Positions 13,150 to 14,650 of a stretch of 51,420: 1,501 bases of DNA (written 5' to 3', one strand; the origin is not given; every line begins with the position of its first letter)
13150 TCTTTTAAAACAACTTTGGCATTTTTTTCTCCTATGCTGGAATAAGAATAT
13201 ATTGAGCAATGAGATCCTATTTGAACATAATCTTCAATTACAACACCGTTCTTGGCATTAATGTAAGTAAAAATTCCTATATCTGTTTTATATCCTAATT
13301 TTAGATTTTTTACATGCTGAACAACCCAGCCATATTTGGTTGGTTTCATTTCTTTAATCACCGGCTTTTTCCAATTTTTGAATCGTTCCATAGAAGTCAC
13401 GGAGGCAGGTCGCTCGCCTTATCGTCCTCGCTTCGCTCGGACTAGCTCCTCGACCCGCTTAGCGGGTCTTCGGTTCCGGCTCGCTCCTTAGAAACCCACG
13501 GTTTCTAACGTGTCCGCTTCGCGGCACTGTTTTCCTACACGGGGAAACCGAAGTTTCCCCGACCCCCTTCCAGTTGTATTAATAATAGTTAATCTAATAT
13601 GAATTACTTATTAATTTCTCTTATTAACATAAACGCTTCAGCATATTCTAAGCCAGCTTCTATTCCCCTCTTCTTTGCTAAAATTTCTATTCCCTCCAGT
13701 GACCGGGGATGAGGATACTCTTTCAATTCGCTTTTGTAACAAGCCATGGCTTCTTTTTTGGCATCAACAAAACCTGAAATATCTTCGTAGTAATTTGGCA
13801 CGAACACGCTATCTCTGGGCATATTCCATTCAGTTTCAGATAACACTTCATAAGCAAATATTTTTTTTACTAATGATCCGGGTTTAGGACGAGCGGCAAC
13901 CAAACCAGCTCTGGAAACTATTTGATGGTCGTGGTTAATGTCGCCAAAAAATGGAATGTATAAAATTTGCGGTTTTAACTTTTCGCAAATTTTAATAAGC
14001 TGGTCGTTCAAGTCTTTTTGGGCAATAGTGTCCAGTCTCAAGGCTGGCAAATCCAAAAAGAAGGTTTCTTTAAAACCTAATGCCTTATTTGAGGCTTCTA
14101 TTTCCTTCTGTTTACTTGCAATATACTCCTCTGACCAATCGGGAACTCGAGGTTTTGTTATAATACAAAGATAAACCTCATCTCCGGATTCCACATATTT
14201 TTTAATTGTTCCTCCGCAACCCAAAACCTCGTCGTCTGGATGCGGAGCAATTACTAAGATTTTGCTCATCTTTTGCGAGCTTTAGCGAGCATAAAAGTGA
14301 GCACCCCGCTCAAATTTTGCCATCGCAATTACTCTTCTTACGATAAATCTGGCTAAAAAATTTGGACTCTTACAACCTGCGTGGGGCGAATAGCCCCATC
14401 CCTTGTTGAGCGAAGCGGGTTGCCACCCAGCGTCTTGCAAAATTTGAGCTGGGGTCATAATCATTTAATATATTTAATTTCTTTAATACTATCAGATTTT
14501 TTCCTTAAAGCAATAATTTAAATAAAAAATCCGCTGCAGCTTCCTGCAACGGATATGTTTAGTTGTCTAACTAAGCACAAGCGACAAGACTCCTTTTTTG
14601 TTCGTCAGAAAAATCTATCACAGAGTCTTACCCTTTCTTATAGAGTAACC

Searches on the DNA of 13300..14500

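Call 87: search_rna_families(source=window, start=13300, end=14500, threshold=evalue, max_evalue=1)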
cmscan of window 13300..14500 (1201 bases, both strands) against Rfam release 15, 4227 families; matches with E-value up to 1: 2.
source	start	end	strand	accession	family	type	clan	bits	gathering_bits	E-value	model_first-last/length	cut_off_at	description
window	14354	14440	-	RF02100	tfoR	Gene; sRNA;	-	18.6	70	0.11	1-101/101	no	Translational regulator of tfoXVC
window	13746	13832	-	RF02111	IS009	Gene;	-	15.3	117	0.59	1-199/199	no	IS009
